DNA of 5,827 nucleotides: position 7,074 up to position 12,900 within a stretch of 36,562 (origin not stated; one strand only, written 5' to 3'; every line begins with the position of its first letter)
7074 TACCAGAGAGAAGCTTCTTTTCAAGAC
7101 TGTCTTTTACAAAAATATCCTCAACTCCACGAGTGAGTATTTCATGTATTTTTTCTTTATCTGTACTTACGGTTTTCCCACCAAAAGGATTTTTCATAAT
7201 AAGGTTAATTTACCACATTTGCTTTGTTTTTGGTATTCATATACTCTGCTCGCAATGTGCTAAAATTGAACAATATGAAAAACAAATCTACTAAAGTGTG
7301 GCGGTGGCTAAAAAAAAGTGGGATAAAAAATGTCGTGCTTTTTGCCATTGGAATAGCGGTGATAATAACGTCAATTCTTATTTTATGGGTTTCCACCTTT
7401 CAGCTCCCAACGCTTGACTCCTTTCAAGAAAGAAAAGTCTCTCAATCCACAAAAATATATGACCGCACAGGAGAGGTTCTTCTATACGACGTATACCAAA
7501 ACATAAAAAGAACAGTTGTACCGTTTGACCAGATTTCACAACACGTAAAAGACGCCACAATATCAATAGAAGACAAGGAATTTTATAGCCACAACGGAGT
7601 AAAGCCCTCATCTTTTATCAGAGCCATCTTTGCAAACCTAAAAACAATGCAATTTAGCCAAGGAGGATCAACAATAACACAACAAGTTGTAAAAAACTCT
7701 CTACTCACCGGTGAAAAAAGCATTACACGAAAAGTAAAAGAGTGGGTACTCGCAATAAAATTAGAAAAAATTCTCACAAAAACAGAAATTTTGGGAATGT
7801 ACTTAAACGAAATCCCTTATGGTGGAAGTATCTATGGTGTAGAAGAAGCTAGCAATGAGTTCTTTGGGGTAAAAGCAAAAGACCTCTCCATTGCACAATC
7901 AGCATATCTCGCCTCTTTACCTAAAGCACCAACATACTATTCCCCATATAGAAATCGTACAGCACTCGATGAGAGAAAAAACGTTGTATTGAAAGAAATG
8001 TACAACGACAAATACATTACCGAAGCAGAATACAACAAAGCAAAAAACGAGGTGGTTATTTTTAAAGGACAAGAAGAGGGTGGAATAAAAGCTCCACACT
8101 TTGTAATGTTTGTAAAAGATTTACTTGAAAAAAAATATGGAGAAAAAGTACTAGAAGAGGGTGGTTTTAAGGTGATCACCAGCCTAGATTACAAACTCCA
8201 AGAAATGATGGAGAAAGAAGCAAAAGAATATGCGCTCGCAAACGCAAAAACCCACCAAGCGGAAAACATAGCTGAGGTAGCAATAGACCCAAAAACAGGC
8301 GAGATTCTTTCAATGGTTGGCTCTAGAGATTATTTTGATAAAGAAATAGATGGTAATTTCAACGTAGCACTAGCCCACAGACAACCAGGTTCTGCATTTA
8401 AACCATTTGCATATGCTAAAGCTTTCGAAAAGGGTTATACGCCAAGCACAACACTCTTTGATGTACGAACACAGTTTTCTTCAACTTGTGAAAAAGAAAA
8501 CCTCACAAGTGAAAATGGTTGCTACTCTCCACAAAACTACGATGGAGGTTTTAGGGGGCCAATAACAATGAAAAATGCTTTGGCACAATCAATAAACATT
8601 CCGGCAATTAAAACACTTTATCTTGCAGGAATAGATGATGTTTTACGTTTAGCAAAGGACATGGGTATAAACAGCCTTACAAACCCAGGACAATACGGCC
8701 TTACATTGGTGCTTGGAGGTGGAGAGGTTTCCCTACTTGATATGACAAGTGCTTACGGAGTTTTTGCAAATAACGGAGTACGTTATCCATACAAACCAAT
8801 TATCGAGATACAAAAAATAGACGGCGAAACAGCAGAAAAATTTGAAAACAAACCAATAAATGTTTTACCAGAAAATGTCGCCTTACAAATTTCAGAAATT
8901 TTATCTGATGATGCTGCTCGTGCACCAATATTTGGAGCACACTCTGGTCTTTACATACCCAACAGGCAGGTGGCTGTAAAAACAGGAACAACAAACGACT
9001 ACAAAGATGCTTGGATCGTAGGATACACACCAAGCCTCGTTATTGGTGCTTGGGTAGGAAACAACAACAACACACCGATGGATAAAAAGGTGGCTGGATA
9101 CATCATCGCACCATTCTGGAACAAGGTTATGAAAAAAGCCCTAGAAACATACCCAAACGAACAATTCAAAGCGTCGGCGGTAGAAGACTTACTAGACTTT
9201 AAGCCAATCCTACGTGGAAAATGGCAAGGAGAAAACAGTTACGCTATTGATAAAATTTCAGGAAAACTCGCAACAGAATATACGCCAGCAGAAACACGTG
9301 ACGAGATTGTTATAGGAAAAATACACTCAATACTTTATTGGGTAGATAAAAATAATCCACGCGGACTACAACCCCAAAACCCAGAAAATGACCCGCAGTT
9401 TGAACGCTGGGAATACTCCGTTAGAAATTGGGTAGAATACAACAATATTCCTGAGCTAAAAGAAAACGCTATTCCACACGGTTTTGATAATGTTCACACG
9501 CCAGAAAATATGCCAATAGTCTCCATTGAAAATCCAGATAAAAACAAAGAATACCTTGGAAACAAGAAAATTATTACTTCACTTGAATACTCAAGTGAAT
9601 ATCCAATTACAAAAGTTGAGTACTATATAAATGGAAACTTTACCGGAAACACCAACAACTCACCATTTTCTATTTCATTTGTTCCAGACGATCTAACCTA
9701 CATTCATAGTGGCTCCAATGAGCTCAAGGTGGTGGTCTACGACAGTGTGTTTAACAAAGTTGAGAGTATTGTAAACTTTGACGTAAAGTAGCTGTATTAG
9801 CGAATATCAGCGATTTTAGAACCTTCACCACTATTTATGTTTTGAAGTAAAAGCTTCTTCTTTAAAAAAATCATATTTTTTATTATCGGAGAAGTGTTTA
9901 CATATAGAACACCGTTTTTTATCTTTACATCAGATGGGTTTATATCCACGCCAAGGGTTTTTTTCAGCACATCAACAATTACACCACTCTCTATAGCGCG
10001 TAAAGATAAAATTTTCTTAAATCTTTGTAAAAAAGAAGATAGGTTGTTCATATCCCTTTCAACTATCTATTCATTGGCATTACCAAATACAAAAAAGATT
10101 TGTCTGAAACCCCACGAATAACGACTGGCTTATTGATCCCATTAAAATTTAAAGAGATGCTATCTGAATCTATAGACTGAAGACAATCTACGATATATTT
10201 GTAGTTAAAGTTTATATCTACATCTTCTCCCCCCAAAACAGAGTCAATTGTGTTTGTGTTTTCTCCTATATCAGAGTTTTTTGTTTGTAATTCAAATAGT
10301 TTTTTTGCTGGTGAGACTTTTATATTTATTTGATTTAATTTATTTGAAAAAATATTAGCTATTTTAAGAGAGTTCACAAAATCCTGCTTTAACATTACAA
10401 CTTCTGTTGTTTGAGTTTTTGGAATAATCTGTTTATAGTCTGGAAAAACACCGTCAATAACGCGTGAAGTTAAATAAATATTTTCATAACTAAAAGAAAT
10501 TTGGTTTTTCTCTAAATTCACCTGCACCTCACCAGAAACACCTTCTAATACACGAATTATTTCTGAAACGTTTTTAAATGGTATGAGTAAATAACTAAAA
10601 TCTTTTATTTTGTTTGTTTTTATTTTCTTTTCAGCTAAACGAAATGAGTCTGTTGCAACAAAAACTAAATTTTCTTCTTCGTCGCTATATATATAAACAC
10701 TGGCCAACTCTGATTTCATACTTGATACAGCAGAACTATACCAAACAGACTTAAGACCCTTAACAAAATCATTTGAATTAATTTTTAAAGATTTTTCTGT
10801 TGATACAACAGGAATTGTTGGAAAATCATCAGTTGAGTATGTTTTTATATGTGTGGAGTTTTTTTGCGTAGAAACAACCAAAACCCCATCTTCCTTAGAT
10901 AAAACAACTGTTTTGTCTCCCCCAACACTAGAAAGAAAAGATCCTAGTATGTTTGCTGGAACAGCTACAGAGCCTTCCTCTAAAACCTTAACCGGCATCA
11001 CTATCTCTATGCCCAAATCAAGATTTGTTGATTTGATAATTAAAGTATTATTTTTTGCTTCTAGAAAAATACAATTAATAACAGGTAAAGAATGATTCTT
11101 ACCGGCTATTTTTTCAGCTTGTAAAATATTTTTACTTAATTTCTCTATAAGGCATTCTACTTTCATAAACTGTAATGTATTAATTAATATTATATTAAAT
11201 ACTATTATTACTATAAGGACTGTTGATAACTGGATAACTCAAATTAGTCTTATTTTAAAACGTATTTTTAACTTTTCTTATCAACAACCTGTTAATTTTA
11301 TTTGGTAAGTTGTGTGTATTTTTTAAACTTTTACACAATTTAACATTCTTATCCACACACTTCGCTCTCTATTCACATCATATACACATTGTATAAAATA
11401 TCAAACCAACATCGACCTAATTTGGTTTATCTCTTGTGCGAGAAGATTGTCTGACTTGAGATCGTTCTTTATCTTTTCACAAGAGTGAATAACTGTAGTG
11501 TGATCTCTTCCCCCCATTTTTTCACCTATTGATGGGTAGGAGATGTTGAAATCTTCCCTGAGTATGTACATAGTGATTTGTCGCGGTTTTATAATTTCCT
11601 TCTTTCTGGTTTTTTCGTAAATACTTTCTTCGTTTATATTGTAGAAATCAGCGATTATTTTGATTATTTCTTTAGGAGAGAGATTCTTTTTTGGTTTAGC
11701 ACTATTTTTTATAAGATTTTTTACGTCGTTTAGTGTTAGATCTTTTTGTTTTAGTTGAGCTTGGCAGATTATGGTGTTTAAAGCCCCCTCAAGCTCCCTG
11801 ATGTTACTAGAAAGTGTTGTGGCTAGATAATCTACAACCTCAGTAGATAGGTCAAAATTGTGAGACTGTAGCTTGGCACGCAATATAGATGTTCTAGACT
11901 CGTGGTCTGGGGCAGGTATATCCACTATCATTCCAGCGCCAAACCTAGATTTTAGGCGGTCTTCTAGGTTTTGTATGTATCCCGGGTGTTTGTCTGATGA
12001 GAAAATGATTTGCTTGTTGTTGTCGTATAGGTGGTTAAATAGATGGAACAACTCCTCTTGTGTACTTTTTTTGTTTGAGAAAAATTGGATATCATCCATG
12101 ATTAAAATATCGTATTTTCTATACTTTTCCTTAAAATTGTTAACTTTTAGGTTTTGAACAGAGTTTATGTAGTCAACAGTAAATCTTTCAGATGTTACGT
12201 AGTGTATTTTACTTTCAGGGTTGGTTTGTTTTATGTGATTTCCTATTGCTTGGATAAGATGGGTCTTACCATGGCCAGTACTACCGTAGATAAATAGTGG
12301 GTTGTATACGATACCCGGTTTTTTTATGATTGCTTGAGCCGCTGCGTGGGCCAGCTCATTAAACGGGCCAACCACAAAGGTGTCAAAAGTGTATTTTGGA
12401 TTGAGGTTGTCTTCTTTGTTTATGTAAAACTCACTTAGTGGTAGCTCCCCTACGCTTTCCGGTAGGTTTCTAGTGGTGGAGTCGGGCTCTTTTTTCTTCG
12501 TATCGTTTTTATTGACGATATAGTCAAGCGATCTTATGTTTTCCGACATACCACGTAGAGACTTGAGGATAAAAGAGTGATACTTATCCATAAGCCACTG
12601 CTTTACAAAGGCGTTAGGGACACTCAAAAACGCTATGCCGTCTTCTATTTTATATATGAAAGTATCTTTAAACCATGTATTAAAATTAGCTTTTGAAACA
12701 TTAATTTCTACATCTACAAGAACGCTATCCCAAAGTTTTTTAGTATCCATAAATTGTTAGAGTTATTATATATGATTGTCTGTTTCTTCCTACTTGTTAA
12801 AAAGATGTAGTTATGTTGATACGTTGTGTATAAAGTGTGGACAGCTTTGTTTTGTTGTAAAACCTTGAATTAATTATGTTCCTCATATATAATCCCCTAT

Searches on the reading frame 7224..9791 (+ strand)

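Call 42: search_protein_families(library=pfam, max_evalue=0.001, proteins=[window:7224-9791:+])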
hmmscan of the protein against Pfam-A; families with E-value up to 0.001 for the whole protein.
window:7224-9791:+ (855 aa): 3 families
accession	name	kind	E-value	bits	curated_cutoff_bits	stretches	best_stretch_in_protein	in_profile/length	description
PF00912.28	Transgly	-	9.2e-63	211.3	27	1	92-259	10-177/178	Transglycosylase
PF00905.27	Transpeptidase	-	2.2e-21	76.8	22.1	1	352-626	4-292/299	Penicillin binding protein transpeptidase domain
PF17957.7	Big_7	-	8.9e-07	29.9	24.1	1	764-835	1-69/70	Bacterial Ig domain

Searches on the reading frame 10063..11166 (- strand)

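Call 6: search_protein_families(library=pfam, max_evalue=0.01, proteins=[window:10063-11166:-])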
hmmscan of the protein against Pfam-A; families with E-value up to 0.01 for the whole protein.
window:10063-11166:- (367 aa): 3 families
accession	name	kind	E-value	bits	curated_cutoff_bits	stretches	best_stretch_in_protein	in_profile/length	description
PF02768.20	DNA_pol3_beta_3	-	6.2e-23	81.3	27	1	245-365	1-120/121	DNA polymerase III beta subunit, C-terminal domain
PF02767.21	DNA_pol3_beta_2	-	7.2e-22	78.3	27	1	129-243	2-116/116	DNA polymerase III beta subunit, central domain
PF00712.24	DNA_pol3_beta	-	1.1e-15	58.3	24.4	1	1-119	1-120/120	DNA polymerase III beta subunit, N-terminal domain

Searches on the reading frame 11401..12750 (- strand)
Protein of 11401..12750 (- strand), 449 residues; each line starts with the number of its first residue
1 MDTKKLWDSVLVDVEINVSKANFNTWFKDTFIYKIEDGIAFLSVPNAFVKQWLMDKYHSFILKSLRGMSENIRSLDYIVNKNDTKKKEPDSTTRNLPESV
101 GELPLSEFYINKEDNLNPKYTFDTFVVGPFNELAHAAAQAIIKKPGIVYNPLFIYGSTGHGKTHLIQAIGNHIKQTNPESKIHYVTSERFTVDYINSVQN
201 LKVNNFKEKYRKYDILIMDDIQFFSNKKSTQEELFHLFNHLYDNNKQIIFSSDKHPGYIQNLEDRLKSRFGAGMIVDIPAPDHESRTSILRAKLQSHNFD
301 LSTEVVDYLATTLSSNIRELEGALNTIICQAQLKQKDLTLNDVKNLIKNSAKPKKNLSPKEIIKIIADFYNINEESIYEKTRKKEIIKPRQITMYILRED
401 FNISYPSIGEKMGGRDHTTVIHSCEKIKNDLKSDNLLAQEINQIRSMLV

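Call 6: search_protein_families(library=pfam, max_evalue=0.01, proteins=[window:11401-12750:-])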
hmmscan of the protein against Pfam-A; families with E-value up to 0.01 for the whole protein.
window:11401-12750:- (449 aa): 14 families
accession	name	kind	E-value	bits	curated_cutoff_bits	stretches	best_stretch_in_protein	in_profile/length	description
PF00308.24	Bac_DnaA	-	5.7e-68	228.6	23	1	116-277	1-162/162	Bacterial DnaA ATPAse domain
PF08299.17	Bac_DnaA_C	-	8.3e-27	93.5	31.5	1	360-427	2-69/69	Bacterial dnaA protein helix-turn-helix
PF11638.13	DnaA_N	-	2.1e-13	50.2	24.6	1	5-65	2-63/65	DnaA N-terminal domain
PF01695.23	IstB_IS21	-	6.2e-08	32.9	24.1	1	153-253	96-194/238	IstB-like ATP binding protein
PF13173.12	AAA_14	-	2.4e-05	24.8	27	1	150-252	3-97/129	AAA domain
PF00004.35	AAA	-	4.2e-05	24.4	21.2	1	153-254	2-110/131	ATPase family associated with various cellular activities (AAA)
PF00910.28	RNA_helicase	-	0.00022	22.1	21.5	1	153-239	2-72/105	RNA helicase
PF13401.12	AAA_22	-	0.00099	19.9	27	0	152-181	8-37/130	AAA domain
PF25201.1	nSTAND6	-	0.0026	18.3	27.7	0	150-192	19-60/148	Novel STAND NTPase 6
PF22688.2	Hda_lid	-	0.0035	17.7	27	1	284-344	2-62/65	Hda, lid domain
PF13245.12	AAA_19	-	0.0052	17.4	25.1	0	149-187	11-49/134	AAA domain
PF01637.24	ATPase_2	-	0.0053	17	33.2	1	149-249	20-113/225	ATPase domain predominantly from Archaea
PF07693.20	KAP_NTPase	-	0.0069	16.1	20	0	151-186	22-57/293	KAP family P-loop domain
PF00270.35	DEAD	-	0.0087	16.3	26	0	122-252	46-157/167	DEAD/DEAH box helicase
